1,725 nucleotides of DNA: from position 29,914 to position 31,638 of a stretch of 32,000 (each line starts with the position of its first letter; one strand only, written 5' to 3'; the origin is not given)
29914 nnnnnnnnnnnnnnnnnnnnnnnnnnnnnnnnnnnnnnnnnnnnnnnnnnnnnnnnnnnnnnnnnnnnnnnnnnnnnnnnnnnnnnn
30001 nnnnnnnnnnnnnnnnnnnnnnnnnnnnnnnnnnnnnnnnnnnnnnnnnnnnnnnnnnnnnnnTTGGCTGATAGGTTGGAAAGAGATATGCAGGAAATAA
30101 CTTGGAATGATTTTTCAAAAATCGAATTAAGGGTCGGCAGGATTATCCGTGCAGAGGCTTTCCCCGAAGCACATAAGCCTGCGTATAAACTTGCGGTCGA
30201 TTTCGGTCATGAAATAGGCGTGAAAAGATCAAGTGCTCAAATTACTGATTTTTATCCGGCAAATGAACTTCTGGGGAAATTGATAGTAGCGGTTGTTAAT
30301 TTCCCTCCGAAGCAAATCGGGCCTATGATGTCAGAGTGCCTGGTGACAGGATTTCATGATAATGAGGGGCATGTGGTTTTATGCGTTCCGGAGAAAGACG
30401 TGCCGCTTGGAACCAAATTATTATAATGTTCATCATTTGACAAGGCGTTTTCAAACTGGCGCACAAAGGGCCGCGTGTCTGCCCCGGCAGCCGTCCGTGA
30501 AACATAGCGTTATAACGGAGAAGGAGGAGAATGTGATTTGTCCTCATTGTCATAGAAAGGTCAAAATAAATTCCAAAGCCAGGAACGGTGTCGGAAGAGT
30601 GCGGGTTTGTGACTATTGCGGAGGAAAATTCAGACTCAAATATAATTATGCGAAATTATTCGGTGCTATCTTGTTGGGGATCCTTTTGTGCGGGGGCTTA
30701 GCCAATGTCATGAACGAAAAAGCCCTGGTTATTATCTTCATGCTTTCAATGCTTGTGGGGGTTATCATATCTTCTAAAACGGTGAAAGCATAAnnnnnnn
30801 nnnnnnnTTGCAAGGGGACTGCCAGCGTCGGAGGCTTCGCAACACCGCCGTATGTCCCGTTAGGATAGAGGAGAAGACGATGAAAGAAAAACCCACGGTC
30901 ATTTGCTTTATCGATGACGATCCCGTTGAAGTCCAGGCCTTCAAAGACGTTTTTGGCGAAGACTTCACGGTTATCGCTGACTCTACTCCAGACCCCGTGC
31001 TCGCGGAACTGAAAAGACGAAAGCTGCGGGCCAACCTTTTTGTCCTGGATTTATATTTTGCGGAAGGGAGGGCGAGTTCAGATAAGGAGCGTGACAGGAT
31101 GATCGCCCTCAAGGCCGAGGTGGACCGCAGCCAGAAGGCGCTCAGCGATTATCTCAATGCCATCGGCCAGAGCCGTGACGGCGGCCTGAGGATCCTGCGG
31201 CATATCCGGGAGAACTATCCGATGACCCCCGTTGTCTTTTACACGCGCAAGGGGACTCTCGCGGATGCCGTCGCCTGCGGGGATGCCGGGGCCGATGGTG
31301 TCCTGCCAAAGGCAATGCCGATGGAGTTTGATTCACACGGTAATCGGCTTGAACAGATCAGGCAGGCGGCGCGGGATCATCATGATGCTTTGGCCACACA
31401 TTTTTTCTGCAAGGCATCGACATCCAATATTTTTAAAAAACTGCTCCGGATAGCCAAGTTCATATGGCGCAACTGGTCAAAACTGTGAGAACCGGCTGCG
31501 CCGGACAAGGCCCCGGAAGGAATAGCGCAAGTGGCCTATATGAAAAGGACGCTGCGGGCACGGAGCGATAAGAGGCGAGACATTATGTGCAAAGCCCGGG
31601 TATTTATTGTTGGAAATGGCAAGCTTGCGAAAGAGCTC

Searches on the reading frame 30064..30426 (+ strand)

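Call 98: search_protein_families(library=pfam, proteins=[window:30064-30426:+], max_evalue=0.001)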
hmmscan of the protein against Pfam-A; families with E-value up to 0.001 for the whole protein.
window:30064-30426:+ (120 aa): 1 family
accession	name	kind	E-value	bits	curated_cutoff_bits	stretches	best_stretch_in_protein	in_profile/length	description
PF01588.26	tRNA_bind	-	5.6e-16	58.9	27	1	22-118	1-96/96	Putative tRNA binding domain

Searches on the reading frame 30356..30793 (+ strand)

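Call 98: search_protein_families(library=pfam, proteins=[window:30356-30793:+], max_evalue=0.001)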
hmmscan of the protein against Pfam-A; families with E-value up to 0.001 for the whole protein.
window:30356-30793:+ (145 aa): 1 family
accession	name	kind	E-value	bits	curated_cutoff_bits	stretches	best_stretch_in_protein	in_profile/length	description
PF14353.12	CpXC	-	0.0007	20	25.4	0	43-74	21-52/121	CpXC protein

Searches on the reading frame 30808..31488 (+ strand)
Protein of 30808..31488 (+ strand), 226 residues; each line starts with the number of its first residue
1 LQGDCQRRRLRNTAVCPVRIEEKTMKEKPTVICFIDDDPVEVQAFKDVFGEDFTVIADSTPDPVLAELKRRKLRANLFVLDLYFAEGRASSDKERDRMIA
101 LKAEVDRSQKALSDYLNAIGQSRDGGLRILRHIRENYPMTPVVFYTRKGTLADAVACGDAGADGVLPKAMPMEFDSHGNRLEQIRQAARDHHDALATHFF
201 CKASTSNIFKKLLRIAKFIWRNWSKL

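Call 98: search_protein_families(library=pfam, proteins=[window:30808-31488:+], max_evalue=0.001)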
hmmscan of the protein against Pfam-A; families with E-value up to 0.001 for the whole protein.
window:30808-31488:+ (226 aa): 1 family
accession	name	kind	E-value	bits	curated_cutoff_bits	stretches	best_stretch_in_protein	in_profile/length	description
PF00072.30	Response_reg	-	2.8e-09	37.6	30.2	1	125-171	56-102/111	Response regulator receiver domain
